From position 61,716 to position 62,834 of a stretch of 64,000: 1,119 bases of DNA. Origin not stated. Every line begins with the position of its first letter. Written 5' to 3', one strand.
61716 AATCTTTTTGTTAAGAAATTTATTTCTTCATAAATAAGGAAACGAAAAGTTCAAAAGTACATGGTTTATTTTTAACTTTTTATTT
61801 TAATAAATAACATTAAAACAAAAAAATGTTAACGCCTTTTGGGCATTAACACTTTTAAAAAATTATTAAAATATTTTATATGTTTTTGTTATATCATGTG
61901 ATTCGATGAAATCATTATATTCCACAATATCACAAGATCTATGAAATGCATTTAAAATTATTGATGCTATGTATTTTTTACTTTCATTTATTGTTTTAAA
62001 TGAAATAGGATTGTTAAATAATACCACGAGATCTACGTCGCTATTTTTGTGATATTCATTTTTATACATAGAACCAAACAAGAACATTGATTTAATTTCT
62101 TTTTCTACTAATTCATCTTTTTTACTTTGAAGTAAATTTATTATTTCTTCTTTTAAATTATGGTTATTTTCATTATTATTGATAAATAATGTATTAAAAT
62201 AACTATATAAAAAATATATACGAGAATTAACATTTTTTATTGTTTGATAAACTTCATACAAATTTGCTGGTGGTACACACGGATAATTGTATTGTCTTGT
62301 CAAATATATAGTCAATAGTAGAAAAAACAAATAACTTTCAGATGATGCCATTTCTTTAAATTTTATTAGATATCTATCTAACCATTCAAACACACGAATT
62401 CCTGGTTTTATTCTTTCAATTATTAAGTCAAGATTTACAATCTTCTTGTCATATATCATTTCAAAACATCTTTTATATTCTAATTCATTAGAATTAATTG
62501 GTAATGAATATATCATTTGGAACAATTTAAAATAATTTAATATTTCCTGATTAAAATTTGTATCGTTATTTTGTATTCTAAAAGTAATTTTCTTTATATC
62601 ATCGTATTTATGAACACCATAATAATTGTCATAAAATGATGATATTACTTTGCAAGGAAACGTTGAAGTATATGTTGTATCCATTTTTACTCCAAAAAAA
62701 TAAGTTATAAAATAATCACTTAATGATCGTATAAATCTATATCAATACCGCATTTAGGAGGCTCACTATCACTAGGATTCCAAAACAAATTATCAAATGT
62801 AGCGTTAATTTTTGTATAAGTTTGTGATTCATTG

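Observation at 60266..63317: ~611-bp segmental duplication of a lipoprotein gene with its promoter and the 3' tip of its upstream neighbour, bracketing a holin/NTase island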

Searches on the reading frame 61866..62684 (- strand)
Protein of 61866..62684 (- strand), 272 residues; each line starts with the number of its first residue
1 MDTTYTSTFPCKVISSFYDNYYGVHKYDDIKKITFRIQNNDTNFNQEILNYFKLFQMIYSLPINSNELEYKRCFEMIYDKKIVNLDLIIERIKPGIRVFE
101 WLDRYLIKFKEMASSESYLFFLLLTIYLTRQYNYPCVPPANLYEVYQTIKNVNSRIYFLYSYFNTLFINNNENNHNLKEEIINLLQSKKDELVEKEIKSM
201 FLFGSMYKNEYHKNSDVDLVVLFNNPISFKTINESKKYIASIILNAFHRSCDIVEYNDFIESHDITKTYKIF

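Call 7: search_protein_families(library=pfam, proteins=[window:61866-62684:-], max_evalue=1)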
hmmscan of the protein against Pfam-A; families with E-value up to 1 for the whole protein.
window:61866-62684:- (272 aa): 4 families
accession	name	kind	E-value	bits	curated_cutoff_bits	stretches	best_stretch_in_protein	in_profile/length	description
PF18765.7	Polbeta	-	4.7e-11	43.2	26.9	1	180-258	2-71/93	Polymerase beta, Nucleotidyltransferase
PF01909.29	NTP_transf_2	-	2.9e-10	40.8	21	1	189-261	5-79/93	Nucleotidyltransferase domain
PF22600.2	MTPAP-like_central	-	4.1e-05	24.1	27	1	169-249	13-89/139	Poly(A) RNA polymerase, mitochondrial-like, central palm domain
PF12633.13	Adenyl_cycl_N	-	0.075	13.4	27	1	177-236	70-131/199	Adenylate cyclase NT domain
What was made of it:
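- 61866..62684 (-): NTase1: 272 aa, an N-terminal helical domain of unknown family plus a C-terminal Pol-beta-type nucleotidyltransferase with GS...SDVD...D motifs. It is the third gene of the cassette. Pfam Polbeta 43.2 bits and NTP_transf_2 40.8 bits (call 7).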

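Call 8: search_protein_families(library=phrogs, proteins=[window:61866-62684:-], max_evalue=0.1)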
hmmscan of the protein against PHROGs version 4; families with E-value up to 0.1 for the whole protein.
window:61866-62684:- (272 aa): 0 families

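Call 13: find_encoding_contigs(protein=window:61866-62684:-, flank=10000, max_places=6)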
Protein window:61866-62684:- (272 aa): 10 contigs read that carry it; 6 places shown.
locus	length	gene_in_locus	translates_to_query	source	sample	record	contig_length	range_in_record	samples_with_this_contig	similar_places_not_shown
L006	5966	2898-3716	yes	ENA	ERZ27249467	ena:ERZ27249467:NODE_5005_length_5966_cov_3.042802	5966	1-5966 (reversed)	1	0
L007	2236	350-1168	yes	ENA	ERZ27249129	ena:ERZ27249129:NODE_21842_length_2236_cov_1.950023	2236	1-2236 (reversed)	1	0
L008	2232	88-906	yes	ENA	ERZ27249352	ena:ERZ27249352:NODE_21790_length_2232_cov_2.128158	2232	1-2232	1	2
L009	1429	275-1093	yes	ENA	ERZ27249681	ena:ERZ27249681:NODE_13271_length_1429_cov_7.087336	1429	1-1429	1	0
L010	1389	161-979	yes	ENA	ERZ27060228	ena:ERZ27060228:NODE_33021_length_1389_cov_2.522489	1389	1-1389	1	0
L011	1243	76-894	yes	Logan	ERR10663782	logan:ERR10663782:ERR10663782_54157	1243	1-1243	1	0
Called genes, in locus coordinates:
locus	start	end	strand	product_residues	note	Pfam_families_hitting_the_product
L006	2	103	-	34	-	?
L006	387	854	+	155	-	PF08281:Sigma70_r4_2, PF04545:Sigma70_r4 (weak)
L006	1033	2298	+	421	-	-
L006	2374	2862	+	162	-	-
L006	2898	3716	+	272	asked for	PF18765:Polbeta, PF01909:NTP_transf_2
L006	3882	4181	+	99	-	-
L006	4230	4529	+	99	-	PF16079:Phage_holin_5_2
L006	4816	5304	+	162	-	-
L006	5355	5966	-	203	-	?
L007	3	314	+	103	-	?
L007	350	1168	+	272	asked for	PF18765:Polbeta, PF01909:NTP_transf_2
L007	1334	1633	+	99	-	-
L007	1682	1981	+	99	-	PF16079:Phage_holin_5_2 (weak)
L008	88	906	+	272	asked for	PF18765:Polbeta, PF01909:NTP_transf_2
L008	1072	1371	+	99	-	-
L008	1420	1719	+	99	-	PF16079:Phage_holin_5_2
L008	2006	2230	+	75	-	?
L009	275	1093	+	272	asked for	PF18765:Polbeta, PF01909:NTP_transf_2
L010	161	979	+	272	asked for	PF18765:Polbeta, PF01909:NTP_transf_2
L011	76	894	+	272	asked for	PF18765:Polbeta, PF01909:NTP_transf_2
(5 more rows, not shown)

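Call 18: search_protein_families(library=pfam, proteins=[L006:1033-2298:+, L006:387-854:+], max_evalue=0.1)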
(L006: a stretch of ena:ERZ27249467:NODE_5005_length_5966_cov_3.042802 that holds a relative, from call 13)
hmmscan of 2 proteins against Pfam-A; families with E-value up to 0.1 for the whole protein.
L006:1033-2298:+ (421 aa): 9 families
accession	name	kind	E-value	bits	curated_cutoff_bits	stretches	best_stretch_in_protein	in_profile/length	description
PF07819.20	PGAP1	-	3.2e-05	24.2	24.3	1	112-180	54-130/233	PGAP1-like alpha/beta domain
PF02089.21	Palm_thioest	-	0.00071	19.8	26.8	1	109-233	37-153/254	Palmitoyl protein thioesterase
PF12146.15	Hydrolase_4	-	0.00081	19.2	27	1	130-184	62-116/239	Serine aminopeptidase, S33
PF02230.22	Abhydrolase_2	-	0.0028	17.9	23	1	124-192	84-154/217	Phospholipase/Carboxylesterase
PF00561.26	Abhydrolase_1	-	0.0043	17.2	25.8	1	145-181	70-107/245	alpha/beta hydrolase fold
PF10230.15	LIDHydrolase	-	0.0049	17.1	27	1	128-174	67-115/262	Lipid-droplet associated hydrolase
PF24322.2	Tle3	-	0.019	14.9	27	1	126-162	164-200/321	T6SS Tle3 phospholipase effector domain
PF12697.13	Abhydrolase_6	-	0.056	14.5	26.3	1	144-177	66-93/217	Alpha/beta hydrolase family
PF00756.26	Esterase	-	0.056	13.6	22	1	130-182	102-153/251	Putative esterase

L006:387-854:+ (155 aa): 16 families
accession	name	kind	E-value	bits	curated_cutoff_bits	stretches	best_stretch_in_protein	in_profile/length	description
PF08281.18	Sigma70_r4_2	-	6.9e-09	35.7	25.7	1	97-144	3-50/54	Sigma-70, region 4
PF04545.22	Sigma70_r4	-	4e-07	29.9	24.1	1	102-150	2-50/50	Sigma-70, region 4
PF04297.20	UPF0122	-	6.3e-05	23.6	22.7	1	104-154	17-67/101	Putative helix-turn-helix protein, YlxM / p13 like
PF16509.11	KORA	-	0.0012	19.4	26.7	1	98-150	9-60/84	TrfB plasmid transcriptional repressor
PF22016.2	DUF6933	-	0.0029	17.9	27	1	14-98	58-140/157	Domain of unknown function (DUF6933)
PF12802.13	MarR_2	-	0.0038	17.8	27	1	121-146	21-46/61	MarR family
PF08279.18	HTH_11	-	0.0079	16.5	25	1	108-150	1-45/55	HTH domain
PF21476.4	PF0610-like_N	-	0.0092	16.6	33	1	110-150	4-44/50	PF0610-like, N-terminal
PF02001.22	DUF134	-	0.013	16.5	27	1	107-148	37-78/98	Protein of unknown function DUF134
PF13551.12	HTH_29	-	0.013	16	28.1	1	114-146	6-38/64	Winged helix-turn helix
PF04967.18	HTH_10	-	0.028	14.7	23.1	0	122-148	25-51/53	HTH DNA binding domain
PF13542.12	HTH_Tnp_ISL3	-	0.033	14.1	27.4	1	120-145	26-51/51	Helix-turn-helix domain of transposase family ISL3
PF13613.12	HTH_Tnp_4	-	0.041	13.9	27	1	103-153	1-52/53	Helix-turn-helix of DDE superfamily endonuclease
PF13518.12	HTH_28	-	0.066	13.8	25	0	110-142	3-34/52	Helix-turn-helix domain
PF01381.28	HTH_3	-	0.072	13.6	23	0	121-149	10-39/55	Helix-turn-helix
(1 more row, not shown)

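Call 19: search_solved_structures(query=L006:1033-2298:+, max_evalue=1, show_alignments=2)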
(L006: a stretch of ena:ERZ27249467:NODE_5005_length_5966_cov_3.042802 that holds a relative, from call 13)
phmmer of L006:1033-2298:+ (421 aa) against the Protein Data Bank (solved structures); distinct sequences matched with E-value up to 1: 31.
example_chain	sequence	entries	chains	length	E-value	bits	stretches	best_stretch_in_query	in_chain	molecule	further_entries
1qge_D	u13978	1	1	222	0.0076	18.4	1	123-181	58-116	PROTEIN (TRIACYLGLYCEROL HYDROLASE)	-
1ys1_X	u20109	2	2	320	0.012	17.8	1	126-181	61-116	Lipase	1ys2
1hqd_A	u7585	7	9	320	0.012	17.8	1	126-181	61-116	LIPASE | TRIACYL-GLYCEROL-HYDROLASE | TRIACYL-GLYCEROL HYDROLASE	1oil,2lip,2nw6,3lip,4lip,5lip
7cof_A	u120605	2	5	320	0.012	17.8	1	126-180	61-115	Alpha/beta hydrolase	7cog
1tah_B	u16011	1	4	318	0.014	17.5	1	125-181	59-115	LIPASE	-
1cvl_A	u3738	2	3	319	0.014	17.5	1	125-181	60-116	TRIACYLGLYCEROL HYDROLASE | Lipase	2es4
4wfi_A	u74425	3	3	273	0.036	16.2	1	146-272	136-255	Cutinase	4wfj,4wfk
7cef_A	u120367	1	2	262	0.036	16.2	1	146-272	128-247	Alpha/beta hydrolase family protein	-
8xy5_A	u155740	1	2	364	0.043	15.9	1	134-181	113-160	Alpha/beta hydrolase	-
7x2p_A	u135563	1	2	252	0.05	15.7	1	114-184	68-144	Putative lipase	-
7ceh_A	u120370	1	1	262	0.093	14.8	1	146-272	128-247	Alpha/beta hydrolase family protein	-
5zno_A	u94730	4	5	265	0.096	14.8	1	146-272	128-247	Alpha/beta hydrolase family protein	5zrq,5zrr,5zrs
3pf8_A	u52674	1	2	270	0.19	13.8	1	122-175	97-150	Cinnamoyl esterase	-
2qfb_A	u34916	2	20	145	0.19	13.8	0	278-329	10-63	Probable ATP-dependent RNA helicase DDX58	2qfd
3qit_A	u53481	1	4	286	0.19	13.8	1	143-221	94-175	Polyketide synthase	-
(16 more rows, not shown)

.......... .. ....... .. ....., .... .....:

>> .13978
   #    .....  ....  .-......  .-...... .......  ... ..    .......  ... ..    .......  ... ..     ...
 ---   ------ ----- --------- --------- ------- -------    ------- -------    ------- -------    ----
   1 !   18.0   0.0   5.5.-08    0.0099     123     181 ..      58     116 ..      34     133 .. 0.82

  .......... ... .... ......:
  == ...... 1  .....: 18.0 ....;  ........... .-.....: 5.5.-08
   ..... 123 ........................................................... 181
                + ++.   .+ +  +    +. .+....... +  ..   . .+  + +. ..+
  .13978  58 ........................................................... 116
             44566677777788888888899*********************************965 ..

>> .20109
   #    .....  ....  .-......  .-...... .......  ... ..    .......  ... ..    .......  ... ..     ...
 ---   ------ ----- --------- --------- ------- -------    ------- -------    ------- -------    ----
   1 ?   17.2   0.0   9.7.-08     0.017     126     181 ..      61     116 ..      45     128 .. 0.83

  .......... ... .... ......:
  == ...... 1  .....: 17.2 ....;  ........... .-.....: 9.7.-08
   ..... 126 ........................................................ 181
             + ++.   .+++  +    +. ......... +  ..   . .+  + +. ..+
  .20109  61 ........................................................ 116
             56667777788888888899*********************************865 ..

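Call 21: find_homologous_proteins(query=L006:1033-2298:+, max_evalue=0.001)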
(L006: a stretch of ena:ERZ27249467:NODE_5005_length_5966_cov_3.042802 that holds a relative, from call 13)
Query L006:1033-2298:+ (421 aa): 31 proteins with E <= 0.001 among 6483 candidates.
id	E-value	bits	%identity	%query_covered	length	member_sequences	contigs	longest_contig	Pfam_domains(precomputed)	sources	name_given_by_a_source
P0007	5.9e-280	946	100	100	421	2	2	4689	-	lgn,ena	-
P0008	6.9e-208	709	76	100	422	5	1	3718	PF07819.20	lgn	-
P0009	1.8e-190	651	71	100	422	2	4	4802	PF07819.20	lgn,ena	-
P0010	7.6e-128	445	51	100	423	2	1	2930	PF07819.20,PF12146.16,PF02230.23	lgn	-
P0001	7.6e-126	438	73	63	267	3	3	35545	-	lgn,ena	-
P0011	2.6e-125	437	49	100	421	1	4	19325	PF00561.27,PF07819.20,PF12146.16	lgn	-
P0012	2.6e-123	430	51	98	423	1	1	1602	PF07819.20,PF12146.16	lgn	-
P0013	2.4e-121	424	48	99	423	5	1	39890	PF07819.20,PF02230.23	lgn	-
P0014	8.9e-121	422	49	100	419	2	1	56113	PF07819.20,PF12146.16,PF02230.23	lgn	-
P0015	1.4e-119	418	48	100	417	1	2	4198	PF00561.27,PF07819.20,PF12146.16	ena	-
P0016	2.3e-104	368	46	98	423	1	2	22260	PF02089.22,PF00561.27,PF07819.20,PF12146.16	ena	-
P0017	2.8e-98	348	43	99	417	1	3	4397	PF07819.20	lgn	-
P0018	3.5e-97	344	43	100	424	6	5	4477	PF00756.27,PF00561.27,PF07819.20,PF12146.16,PF02230.23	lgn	-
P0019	4.3e-86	307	44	98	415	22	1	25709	PF07819.20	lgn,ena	-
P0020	6.3e-85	304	45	98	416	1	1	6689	-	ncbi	-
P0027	2.3e-53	200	35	100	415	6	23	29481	PF00561.27,PF07819.20,PF12146.16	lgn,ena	-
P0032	2.1e-43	167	33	97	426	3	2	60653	-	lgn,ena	-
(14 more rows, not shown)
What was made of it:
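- Tried and rejected: The full-length protein was needed (call 21).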

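Call 23: find_encoding_contigs(protein=P0014, flank=8000, max_places=2)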
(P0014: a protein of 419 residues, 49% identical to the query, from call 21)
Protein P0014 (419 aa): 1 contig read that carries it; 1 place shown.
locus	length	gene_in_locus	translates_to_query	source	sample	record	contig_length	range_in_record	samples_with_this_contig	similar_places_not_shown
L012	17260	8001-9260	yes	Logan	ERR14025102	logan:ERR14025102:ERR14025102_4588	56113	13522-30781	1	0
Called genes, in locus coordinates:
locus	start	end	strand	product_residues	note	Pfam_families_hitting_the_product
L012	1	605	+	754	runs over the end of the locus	PF08706:D5_N, PF19263:DUF5906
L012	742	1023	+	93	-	-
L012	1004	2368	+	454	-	PF00270:DEAD, PF00176:SNF2-rel_dom, PF00271:Helicase_C (weak)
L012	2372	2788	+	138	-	PF05263:DUF722 (weak), PF07374:DUF1492 (weak)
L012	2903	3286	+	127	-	PF01844:HNH, PF14279:HNH_5 (weak)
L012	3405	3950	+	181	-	PF05119:Terminase_4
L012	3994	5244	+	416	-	PF00145:DNA_methylase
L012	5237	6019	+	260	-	PF00438:S-AdoMet_synt_N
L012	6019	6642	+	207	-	PF13392:HNH_3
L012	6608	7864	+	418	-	PF02195:ParB_N, PF01555:N6_N4_Mtase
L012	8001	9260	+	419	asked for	PF02230:Abhydrolase_2 (faint), PF12146:Hydrolase_4 (faint), PF07819:PGAP1 (weak)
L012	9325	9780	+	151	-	-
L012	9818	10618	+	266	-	PF01909:NTP_transf_2 (weak), PF18765:Polbeta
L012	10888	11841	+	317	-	PF12224:Amidoligase_2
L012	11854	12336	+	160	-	PF06094:GGACT, PF13772:AIG2_2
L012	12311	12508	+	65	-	-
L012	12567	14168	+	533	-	PF03354:TerL_ATPase, PF20441:TerL_nuclease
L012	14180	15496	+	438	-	PF04860:Phage_portal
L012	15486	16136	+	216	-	PF00574:CLP_protease, PF01972:SDH_protease (weak)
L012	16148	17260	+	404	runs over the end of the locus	PF05065:Phage_capsid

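Call 24: find_encoding_contigs(protein=P0013, flank=8000, max_places=2)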
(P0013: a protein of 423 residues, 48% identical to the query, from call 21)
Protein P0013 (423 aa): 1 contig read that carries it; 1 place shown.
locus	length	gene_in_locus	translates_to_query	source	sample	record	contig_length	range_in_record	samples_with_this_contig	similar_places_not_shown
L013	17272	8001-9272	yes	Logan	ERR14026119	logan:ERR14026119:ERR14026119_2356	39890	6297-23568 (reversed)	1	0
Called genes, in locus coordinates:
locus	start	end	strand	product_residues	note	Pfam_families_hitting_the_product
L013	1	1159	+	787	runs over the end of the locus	PF05272:VapE-like_dom, PF19263:DUF5906 (weak)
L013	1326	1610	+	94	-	PF08774:VRR_NUC (faint)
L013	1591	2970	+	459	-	PF00176:SNF2-rel_dom, PF00270:DEAD, PF04851:ResIII (weak), PF00271:Helicase_C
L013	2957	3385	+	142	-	PF07374:DUF1492 (faint)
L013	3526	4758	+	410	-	PF00145:DNA_methylase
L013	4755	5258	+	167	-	-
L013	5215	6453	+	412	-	PF02195:ParB_N (weak), PF01555:N6_N4_Mtase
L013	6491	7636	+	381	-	PF00438:S-AdoMet_synt_N, PF02772:S-AdoMet_synt_M, PF02773:S-AdoMet_synt_C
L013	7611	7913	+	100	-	PF01844:HNH (weak)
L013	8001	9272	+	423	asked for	PF02230:Abhydrolase_2 (faint), PF07819:PGAP1 (weak)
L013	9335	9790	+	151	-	-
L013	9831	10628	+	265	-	PF01909:NTP_transf_2 (weak), PF18765:Polbeta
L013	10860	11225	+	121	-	-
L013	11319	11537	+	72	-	-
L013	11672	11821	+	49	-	-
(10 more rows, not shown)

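Call 25: find_encoding_contigs(protein=P0027, flank=8000, max_places=3)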
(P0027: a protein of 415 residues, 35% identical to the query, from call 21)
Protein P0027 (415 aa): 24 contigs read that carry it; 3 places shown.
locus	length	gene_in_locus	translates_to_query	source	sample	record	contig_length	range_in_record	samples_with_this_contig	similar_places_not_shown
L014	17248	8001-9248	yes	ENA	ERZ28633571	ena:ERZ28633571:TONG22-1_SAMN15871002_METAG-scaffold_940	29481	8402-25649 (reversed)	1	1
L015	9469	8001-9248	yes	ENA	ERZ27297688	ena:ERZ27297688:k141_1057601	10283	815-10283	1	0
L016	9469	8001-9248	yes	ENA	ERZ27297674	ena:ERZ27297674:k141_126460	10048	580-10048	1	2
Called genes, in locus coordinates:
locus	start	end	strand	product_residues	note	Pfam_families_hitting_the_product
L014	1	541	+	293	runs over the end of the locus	PF01844:HNH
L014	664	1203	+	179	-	PF05119:Terminase_4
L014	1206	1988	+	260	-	PF00438:S-AdoMet_synt_N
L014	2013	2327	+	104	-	-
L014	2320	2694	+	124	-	-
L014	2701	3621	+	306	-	-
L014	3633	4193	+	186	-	-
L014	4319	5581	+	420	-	PF02195:ParB_N, PF01555:N6_N4_Mtase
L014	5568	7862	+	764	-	PF00145:DNA_methylase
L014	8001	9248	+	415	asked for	PF00561:Abhydrolase_1 (faint), PF07819:PGAP1 (faint), PF12146:Hydrolase_4 (weak)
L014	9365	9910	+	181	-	-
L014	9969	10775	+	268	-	PF22600:MTPAP-like_central (weak), PF01909:NTP_transf_2, PF18765:Polbeta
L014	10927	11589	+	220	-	-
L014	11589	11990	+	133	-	PF14192:DUF4314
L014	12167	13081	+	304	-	PF12224:Amidoligase_2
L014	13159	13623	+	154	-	PF06094:GGACT, PF13772:AIG2_2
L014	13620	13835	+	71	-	-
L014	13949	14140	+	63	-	-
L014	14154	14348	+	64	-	-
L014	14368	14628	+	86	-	-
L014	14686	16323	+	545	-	PF03354:TerL_ATPase, PF20441:TerL_nuclease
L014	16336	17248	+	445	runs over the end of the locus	PF04860:Phage_portal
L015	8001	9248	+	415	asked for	PF00561:Abhydrolase_1 (faint), PF07819:PGAP1 (faint), PF12146:Hydrolase_4 (weak)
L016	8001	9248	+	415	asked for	PF00561:Abhydrolase_1 (faint), PF07819:PGAP1 (faint), PF12146:Hydrolase_4 (weak)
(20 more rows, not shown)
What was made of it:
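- The cassette is present in three phage-like contigs with terminase, portal and capsid genes (calls 23-25).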

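Call 64: search_solved_structures(query=L006:387-854:+, max_evalue=1)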
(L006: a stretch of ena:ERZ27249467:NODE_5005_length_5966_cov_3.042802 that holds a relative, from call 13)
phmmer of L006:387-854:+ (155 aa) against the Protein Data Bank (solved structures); distinct sequences matched with E-value up to 1: 8.
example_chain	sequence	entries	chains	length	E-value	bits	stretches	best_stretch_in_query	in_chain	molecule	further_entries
6dxo_A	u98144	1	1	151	0.018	18.2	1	77-152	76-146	RNA polymerase ECF-subfamily sigma factor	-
1s7o_A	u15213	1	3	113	0.036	17.2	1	95-150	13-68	Hypothetical UPF0122 protein SPy1201/SpyM3_0842/SPs1042/spyM18_1152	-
5jlu_A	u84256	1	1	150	0.083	16.1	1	76-145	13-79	Adhesin competence repressor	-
1rp3_A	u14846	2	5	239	0.084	16.1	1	90-150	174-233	RNA polymerase sigma factor SIGMA-28 (FliA) | RNA polymerase sigma factor FliA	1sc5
8x6g_H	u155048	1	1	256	0.11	15.7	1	21-141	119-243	RNA polymerase sigma factor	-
5jls_A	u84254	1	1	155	0.16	15.1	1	76-145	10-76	Adhesin competence repressor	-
5hy3_A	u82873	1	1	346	0.31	14.2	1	26-115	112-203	mRNA endoribonuclease LsoA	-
3tgn_A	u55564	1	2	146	0.9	12.7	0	71-146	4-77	Adc operon repressor AdcR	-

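Call 78: search_dna_similar(query=P0007, collection=phages, mode=protein, max_evalue=0.001, max_rows=15)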
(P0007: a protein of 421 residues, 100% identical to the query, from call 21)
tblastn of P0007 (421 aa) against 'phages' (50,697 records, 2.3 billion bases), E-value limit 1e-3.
No match.

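Call 91: search_protein_families(library=pfam, proteins=[L019:6546-7511:+, L019:7530-7889:+, L019:8001-9218:+, L019:9234-9692:+, L019:9722-10537:+, L019:10822-11472:+, L019:11454-12317:+, L019:12310-13320:+], max_evalue=0.0001)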
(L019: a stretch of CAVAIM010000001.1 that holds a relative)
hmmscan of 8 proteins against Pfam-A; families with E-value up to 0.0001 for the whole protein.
L019:6546-7511:+ (321 aa): 3 families
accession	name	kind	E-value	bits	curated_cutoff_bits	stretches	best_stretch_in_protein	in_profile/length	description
PF01000.31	RNA_pol_A_bac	-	2.3e-28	99.2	33.9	1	63-179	3-119/119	RNA polymerase Rpb3/RpoA insert domain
PF03118.21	RNA_pol_A_CTD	-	1.5e-27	95.6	23.8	1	251-312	5-66/67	Bacterial RNA polymerase, alpha chain C terminal domain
PF01193.29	RNA_pol_L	-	6.1e-21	74.4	24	1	31-229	1-74/74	RNA polymerase Rpb3/Rpb11 dimerisation domain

L019:7530-7889:+ (119 aa): 1 family
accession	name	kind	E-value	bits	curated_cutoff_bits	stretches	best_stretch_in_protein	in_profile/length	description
PF01196.24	Ribosomal_L17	-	8.5e-36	123.2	27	1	16-118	1-97/97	Ribosomal protein L17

L019:8001-9218:+ (405 aa): 0 families

L019:9234-9692:+ (152 aa): 0 families

L019:9722-10537:+ (271 aa): 2 families
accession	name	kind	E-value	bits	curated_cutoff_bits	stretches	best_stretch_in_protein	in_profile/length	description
PF18765.7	Polbeta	-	1e-08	35.6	26.9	1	181-254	1-68/93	Polymerase beta, Nucleotidyltransferase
PF01909.29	NTP_transf_2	-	8.5e-07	29.7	21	1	188-258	6-77/93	Nucleotidyltransferase domain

L019:10822-11472:+ (216 aa): 2 families
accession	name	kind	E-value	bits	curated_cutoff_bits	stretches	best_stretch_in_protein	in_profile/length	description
PF00005.33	ABC_tran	-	1.4e-16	61.7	25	1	2-113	36-137/137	ABC transporter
PF02463.25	SMC_N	-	9.1e-08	32.2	40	1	27-155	79-209/220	RecF/RecN/SMC N terminal domain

L019:11454-12317:+ (287 aa): 3 families
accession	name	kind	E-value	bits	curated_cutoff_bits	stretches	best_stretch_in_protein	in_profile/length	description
PF00005.33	ABC_tran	-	2.9e-26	93.1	25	1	25-176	2-136/137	ABC transporter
PF13304.12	AAA_21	-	1.6e-09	38.7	27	1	145-208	234-299/304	AAA domain, putative AbiEii toxin, Type IV TA system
PF02463.25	SMC_N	-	6.1e-06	26.2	40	0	25-55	11-44/220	RecF/RecN/SMC N terminal domain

L019:12310-13320:+ (336 aa): 1 family
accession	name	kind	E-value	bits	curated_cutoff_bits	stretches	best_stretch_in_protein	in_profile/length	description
PF02361.21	CbiQ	-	7.6e-37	127.5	25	1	111-302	35-212/216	Cobalt transport protein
